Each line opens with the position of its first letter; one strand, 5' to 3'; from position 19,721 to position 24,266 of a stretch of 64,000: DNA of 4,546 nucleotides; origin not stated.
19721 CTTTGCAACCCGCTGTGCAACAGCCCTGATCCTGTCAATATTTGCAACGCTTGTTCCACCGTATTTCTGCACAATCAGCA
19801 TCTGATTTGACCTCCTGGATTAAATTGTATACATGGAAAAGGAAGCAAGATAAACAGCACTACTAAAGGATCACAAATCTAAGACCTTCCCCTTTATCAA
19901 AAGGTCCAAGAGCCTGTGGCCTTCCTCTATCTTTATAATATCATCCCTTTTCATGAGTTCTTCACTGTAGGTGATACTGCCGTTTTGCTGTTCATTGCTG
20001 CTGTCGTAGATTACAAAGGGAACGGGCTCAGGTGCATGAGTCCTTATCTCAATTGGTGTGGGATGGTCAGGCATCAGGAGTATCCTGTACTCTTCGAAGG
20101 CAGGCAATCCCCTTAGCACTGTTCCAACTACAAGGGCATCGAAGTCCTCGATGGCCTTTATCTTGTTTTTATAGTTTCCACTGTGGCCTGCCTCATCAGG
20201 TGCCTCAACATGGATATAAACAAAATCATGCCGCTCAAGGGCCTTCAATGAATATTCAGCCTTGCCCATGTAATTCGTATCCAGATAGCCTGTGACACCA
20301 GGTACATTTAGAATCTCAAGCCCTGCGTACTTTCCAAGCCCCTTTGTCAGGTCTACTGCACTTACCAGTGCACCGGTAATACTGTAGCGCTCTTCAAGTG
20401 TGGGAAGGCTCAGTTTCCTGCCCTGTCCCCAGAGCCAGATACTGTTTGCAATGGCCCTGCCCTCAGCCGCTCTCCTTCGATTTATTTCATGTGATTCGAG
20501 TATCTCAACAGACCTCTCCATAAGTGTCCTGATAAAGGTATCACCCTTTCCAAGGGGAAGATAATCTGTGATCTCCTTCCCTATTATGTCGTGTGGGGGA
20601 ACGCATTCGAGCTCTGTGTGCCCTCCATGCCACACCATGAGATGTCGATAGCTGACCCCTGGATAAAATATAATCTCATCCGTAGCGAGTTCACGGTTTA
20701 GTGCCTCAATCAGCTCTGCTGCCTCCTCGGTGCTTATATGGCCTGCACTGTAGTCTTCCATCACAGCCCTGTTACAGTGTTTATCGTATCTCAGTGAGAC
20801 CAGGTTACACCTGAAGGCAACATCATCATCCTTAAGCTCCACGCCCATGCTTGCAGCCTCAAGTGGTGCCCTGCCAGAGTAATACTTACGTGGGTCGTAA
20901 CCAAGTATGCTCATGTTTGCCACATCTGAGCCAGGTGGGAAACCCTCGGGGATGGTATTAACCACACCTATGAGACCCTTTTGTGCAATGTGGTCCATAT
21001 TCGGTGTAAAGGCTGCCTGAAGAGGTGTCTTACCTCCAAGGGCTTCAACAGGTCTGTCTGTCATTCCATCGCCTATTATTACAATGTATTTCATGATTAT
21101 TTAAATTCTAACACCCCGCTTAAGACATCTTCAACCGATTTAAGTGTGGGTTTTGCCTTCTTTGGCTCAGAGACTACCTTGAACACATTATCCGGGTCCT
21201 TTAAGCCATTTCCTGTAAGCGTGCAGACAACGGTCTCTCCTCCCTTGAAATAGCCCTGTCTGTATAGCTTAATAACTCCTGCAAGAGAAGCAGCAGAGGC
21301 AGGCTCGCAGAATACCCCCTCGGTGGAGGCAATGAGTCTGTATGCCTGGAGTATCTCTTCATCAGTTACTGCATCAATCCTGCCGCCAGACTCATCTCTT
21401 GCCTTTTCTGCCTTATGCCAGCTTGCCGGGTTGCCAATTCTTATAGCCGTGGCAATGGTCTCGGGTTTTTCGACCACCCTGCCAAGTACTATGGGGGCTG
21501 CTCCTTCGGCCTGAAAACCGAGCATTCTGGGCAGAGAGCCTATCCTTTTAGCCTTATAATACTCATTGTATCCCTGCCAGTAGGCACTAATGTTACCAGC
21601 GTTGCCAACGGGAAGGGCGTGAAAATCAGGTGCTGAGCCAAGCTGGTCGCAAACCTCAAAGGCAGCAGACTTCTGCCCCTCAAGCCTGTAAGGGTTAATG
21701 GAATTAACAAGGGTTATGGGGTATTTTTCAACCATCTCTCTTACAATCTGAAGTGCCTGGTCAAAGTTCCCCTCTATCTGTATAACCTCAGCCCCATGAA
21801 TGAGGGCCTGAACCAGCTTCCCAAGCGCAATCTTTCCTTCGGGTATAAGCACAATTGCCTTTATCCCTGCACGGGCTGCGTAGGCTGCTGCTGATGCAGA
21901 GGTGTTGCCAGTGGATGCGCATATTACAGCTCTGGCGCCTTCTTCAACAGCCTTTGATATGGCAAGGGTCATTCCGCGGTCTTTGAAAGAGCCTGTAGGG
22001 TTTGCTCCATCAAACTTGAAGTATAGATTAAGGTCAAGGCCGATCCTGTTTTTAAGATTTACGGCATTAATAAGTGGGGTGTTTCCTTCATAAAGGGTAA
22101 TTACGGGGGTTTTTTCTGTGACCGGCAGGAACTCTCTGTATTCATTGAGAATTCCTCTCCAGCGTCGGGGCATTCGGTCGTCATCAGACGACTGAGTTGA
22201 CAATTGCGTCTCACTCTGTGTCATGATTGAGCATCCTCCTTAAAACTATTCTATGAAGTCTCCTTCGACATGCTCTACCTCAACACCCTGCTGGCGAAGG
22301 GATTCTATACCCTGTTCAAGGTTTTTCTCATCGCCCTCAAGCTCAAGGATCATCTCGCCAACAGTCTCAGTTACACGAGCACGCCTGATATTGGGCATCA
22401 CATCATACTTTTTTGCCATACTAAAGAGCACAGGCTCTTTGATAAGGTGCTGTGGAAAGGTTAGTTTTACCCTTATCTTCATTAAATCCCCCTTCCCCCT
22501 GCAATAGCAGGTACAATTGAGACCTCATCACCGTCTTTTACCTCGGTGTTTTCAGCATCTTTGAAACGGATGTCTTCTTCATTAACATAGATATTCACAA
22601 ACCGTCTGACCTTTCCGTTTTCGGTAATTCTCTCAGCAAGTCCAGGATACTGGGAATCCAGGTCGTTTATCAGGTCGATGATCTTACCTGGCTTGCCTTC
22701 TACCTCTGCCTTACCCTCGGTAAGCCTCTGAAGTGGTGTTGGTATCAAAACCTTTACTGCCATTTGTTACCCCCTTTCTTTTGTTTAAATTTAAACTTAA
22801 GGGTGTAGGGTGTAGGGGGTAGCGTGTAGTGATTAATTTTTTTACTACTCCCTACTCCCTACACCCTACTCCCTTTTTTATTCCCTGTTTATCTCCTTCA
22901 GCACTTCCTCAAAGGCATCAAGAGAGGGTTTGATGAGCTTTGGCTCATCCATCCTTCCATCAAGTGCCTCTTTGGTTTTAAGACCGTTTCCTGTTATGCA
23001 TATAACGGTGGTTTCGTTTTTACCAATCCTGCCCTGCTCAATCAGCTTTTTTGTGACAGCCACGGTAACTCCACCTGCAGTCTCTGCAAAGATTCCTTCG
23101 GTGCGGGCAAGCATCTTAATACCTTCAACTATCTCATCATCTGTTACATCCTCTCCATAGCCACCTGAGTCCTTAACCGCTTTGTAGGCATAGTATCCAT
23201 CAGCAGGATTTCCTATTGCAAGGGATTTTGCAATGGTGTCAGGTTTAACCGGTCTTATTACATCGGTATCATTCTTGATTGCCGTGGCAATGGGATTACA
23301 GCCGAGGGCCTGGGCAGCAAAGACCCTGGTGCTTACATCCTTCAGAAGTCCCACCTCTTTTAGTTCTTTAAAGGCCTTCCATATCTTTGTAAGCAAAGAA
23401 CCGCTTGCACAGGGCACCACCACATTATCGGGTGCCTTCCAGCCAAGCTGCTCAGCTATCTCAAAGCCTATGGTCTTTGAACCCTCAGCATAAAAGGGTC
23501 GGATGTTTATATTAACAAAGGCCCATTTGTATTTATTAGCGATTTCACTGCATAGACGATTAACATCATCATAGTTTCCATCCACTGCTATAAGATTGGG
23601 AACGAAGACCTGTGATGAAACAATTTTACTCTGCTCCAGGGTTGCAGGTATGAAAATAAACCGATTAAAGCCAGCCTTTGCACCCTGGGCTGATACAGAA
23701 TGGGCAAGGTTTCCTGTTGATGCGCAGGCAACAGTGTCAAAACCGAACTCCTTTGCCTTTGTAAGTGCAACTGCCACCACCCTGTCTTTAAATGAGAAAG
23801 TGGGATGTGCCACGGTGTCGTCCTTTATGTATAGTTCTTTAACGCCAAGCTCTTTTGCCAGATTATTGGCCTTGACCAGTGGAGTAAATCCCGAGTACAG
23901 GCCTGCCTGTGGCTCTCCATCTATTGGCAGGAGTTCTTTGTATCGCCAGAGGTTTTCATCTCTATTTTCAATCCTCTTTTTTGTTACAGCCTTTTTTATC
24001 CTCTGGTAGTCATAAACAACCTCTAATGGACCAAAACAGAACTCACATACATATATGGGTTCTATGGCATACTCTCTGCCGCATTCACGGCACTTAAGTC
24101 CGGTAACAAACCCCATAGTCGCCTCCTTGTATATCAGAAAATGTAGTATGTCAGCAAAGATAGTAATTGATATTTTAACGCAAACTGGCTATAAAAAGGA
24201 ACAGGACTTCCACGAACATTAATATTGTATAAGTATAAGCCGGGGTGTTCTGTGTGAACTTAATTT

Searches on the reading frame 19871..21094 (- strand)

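Call 31: search_protein_families(library=pfam, proteins=[window:19871-21094:-], max_evalue=0.00001)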
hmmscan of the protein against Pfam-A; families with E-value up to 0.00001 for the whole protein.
window:19871-21094:- (407 aa): 2 families
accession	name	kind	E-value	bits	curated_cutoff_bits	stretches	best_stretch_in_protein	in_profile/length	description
PF10143.14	PhosphMutase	-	7e-65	218.5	21.5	1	37-205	1-170/170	2,3-bisphosphoglycerate-independent phosphoglycerate mutase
PF01676.23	Metalloenzyme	-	7.4e-44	150.6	24.3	1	1-377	1-228/252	Metalloenzyme superfamily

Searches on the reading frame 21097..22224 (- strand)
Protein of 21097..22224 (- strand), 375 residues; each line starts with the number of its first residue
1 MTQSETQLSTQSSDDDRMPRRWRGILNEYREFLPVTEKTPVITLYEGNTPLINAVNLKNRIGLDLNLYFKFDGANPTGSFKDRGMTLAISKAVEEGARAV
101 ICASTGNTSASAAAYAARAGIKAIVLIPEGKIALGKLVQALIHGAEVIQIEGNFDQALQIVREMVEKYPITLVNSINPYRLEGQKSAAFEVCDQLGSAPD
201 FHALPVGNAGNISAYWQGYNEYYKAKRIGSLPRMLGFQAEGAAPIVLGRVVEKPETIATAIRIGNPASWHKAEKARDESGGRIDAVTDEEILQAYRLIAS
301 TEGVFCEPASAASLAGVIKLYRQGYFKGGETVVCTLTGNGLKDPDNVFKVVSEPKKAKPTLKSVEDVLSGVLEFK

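Call 31: search_protein_families(library=pfam, proteins=[window:21097-22224:-], max_evalue=0.00001)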
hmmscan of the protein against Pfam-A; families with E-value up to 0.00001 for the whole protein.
window:21097-22224:- (375 aa): 1 family
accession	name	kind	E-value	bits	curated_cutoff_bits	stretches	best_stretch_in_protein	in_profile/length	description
PF00291.31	PALP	-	8.6e-74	249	35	1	42-338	1-295/295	Pyridoxal-phosphate dependent enzyme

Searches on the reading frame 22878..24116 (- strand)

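Call 31: search_protein_families(library=pfam, proteins=[window:22878-24116:-], max_evalue=0.00001)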
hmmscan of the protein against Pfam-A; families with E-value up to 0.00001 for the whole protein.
window:22878-24116:- (412 aa): 2 families
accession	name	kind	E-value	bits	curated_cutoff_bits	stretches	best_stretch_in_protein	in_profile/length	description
PF00291.31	PALP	-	2.8e-68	230.9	35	1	76-376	6-295/295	Pyridoxal-phosphate dependent enzyme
PF05810.19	NinF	-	2.7e-10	40.4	27.5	1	8-32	1-25/25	NinF protein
